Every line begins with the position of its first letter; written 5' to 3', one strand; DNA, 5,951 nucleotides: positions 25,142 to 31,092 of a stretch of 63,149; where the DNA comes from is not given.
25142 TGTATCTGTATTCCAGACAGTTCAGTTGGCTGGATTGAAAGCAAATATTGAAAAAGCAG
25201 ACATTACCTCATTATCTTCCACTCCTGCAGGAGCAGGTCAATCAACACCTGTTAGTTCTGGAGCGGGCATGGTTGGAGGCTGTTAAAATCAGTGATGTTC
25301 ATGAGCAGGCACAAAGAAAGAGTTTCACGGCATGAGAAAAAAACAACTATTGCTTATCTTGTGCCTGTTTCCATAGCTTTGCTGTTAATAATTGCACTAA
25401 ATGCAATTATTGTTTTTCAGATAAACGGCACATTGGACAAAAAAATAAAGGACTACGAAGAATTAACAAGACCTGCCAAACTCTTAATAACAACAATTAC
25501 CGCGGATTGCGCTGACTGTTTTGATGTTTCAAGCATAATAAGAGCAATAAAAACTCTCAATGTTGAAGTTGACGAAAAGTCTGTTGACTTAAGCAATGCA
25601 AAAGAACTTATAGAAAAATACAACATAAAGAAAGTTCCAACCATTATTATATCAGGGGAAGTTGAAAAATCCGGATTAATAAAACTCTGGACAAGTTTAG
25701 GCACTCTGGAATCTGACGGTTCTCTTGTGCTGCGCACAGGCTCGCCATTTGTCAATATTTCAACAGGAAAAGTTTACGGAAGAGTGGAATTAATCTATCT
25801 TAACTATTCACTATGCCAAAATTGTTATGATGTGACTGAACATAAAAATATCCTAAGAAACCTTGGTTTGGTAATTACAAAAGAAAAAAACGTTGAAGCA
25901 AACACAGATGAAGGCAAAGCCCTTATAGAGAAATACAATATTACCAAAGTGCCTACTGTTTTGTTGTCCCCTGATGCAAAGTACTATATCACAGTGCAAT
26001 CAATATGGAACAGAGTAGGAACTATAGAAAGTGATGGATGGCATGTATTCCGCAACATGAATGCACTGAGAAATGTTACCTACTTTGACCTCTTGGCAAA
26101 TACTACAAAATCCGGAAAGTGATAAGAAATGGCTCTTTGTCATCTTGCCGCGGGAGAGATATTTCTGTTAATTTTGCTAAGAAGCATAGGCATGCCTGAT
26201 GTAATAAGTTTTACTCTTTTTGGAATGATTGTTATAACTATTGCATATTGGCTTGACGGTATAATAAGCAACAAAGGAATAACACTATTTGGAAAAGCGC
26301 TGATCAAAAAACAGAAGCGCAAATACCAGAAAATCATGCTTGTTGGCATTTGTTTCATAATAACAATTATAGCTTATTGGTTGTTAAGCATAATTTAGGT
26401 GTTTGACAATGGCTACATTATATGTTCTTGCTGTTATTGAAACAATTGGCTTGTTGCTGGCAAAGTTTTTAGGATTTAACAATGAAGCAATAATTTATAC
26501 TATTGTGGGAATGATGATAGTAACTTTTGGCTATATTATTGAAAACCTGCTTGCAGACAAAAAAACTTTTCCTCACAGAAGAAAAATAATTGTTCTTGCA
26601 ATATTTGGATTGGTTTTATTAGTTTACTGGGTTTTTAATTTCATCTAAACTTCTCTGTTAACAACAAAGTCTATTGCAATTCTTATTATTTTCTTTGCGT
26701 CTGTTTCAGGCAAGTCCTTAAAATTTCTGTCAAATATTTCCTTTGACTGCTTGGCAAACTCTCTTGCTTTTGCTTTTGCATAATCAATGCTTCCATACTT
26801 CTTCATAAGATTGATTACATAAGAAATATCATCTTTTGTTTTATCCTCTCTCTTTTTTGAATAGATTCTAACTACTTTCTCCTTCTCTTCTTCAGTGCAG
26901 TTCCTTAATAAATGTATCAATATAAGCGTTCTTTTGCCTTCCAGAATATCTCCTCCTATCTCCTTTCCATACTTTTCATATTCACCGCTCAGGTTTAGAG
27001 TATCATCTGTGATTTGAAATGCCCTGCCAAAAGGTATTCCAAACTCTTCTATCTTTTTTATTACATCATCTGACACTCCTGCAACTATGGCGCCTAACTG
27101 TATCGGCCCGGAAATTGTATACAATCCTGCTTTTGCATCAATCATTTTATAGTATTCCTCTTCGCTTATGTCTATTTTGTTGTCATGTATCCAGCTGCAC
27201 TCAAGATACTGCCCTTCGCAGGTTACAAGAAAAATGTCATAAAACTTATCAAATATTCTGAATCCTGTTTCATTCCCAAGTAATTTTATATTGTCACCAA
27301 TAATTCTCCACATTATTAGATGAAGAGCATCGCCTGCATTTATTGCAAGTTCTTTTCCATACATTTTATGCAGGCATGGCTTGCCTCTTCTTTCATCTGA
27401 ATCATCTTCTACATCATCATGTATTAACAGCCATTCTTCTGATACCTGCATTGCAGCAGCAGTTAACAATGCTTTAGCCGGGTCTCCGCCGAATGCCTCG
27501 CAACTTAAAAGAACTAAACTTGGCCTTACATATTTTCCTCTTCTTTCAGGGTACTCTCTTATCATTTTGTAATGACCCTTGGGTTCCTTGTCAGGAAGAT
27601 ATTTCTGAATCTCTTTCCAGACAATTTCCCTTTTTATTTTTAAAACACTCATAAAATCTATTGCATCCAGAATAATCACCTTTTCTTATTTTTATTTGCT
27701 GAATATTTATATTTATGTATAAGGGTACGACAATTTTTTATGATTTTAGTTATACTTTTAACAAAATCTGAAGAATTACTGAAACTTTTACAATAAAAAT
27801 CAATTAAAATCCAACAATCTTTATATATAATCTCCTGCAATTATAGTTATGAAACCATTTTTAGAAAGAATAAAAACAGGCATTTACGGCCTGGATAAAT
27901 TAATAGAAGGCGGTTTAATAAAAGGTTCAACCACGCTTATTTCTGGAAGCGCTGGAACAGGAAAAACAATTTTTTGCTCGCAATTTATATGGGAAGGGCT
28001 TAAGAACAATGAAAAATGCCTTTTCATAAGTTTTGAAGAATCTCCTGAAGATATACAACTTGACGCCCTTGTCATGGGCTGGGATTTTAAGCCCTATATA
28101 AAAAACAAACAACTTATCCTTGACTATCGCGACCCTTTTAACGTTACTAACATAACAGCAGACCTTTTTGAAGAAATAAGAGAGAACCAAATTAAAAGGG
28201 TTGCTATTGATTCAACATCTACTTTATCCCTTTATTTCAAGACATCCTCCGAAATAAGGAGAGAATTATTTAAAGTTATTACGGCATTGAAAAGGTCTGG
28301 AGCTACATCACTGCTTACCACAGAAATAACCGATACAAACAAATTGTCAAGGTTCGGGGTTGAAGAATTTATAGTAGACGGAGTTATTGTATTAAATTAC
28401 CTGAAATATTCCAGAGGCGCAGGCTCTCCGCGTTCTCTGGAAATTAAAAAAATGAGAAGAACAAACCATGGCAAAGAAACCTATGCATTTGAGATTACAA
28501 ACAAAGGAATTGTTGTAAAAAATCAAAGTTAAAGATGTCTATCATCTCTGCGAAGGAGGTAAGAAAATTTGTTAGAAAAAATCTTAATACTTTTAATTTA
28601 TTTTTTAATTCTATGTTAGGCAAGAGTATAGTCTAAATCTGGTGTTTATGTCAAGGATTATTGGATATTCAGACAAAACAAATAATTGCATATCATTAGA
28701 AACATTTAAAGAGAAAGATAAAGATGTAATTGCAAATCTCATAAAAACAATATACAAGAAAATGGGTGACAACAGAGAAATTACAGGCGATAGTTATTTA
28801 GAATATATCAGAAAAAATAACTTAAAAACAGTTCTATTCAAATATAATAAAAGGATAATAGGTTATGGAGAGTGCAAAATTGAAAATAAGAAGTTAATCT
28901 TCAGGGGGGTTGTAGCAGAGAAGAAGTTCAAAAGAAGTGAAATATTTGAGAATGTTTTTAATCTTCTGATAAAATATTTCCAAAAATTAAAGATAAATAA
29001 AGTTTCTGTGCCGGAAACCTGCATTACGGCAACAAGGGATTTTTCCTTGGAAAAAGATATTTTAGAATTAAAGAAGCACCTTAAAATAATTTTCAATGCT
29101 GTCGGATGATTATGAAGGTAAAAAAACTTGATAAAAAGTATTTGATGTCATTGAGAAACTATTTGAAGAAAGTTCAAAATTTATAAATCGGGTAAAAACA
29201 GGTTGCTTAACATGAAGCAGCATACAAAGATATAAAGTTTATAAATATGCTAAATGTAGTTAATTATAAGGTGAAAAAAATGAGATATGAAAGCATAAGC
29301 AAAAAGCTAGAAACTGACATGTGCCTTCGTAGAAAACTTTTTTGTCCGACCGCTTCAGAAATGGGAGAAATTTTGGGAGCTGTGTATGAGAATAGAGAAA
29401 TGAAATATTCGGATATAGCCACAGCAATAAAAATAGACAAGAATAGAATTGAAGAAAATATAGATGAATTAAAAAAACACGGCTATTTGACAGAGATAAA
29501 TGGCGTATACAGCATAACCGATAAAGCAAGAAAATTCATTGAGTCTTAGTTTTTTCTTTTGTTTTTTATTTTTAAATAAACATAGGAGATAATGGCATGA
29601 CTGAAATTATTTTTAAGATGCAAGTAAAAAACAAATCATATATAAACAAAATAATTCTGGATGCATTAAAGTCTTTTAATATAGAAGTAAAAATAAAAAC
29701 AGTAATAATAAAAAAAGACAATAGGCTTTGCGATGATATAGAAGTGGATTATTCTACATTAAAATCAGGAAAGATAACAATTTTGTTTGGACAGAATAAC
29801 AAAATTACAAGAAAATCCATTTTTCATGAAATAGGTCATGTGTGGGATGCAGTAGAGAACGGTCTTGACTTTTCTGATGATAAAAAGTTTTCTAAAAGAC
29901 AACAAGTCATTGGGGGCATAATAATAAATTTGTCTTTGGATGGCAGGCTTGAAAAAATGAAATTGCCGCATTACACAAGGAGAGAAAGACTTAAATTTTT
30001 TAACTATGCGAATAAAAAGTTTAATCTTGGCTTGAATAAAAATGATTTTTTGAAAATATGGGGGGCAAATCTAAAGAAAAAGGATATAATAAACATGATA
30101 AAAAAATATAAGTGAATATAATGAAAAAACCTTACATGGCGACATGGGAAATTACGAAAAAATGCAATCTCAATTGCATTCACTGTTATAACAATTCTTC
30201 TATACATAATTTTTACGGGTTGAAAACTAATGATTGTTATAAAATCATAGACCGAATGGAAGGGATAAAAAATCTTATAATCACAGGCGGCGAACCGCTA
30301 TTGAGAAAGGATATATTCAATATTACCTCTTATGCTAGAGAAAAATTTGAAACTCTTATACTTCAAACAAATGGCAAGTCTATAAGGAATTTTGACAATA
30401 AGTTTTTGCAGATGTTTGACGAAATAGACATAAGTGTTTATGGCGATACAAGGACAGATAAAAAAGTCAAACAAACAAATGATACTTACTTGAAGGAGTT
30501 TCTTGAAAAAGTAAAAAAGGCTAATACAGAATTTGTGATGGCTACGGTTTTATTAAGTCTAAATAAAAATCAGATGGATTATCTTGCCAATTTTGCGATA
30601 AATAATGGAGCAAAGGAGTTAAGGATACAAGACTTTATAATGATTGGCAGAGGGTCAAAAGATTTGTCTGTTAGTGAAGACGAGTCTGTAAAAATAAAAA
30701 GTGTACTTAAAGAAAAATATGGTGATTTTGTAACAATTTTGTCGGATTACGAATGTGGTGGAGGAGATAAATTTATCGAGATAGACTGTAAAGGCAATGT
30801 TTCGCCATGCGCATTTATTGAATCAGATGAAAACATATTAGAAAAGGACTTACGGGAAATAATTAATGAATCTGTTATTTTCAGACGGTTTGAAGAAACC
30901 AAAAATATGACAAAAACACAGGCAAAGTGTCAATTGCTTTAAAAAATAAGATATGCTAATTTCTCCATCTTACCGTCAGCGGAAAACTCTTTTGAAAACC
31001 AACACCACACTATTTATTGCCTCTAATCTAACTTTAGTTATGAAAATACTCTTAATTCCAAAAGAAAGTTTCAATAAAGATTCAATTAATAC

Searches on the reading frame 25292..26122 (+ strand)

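Call 89: search_protein_families(library=pfam, proteins=[window:25292-26122:+])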
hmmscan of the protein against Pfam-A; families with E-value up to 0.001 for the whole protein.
window:25292-26122:+ (276 aa): 6 families
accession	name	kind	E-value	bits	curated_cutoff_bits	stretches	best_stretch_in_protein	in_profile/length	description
PF13192.12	Thioredoxin_3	-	4.3e-09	36.7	24.8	1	69-130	6-65/76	Thioredoxin domain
PF00462.30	Glutaredoxin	-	3e-07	31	22.9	0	71-124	7-59/60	Glutaredoxin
PF00085.26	Thioredoxin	-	3.3e-06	27.5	23.5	0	63-123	20-81/103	Thioredoxin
PF13905.12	Thioredoxin_8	-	2.7e-05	24.8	27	0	164-228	35-91/94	Thioredoxin-like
PF13098.12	Thioredoxin_2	-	0.00012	22.8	27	0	197-230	50-85/104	Thioredoxin-like domain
PF14595.12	Thioredoxin_9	-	0.00048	20.5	25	0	53-122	34-105/129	Thioredoxin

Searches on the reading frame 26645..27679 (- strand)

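Call 89: search_protein_families(library=pfam, proteins=[window:26645-27679:-])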
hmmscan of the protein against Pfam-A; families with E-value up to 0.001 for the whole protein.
window:26645-27679:- (344 aa): 1 family
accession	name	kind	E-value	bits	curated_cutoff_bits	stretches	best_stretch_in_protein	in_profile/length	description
PF00348.22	polyprenyl_synt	-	2.8e-61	207.4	27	1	37-290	5-249/251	Polyprenyl synthetase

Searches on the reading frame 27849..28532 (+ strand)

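Call 90: search_protein_families(library=pfam, proteins=[window:27849-28532:+])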
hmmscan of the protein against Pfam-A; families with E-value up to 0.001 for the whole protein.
window:27849-28532:+ (227 aa): 7 families
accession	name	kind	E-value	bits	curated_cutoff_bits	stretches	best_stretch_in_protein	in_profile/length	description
PF06745.19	ATPase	-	2.9e-63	213.8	26.6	1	8-226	1-229/231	KaiC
PF13481.12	AAA_25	-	6.1e-07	29.7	27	1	9-127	16-156/195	AAA domain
PF07088.17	GvpD_P-loop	-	7.8e-07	29.6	24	1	26-191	10-181/189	GvpD gas vesicle protein, P-loop domain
PF03796.21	DnaB_C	-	3.7e-05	23.7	27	1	8-74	2-68/255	DnaB-like helicase C terminal domain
PF13479.12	AAA_24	-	4.6e-05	23.8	27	1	28-126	4-76/195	AAA domain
PF05625.17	PAXNEB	-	6.6e-05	22.6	28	0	9-69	20-81/366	PAXNEB protein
PF13173.12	AAA_14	-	0.00066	20.1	27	0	28-73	4-48/129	AAA domain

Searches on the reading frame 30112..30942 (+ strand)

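Call 90: search_protein_families(library=pfam, proteins=[window:30112-30942:+])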
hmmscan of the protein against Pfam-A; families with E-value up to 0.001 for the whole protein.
window:30112-30942:+ (276 aa): 3 families
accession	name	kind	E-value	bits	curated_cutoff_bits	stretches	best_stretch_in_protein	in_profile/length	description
PF04055.27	Radical_SAM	-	8.1e-15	55.8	29.5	1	13-161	2-165/166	Radical SAM superfamily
PF13353.11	Fer4_12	-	5.2e-10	40.2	22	1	16-121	13-125/137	4Fe-4S single cluster domain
PF13186.11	SPASM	-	6.1e-05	23.7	21.5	1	215-273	1-63/67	Iron-sulfur cluster-binding domain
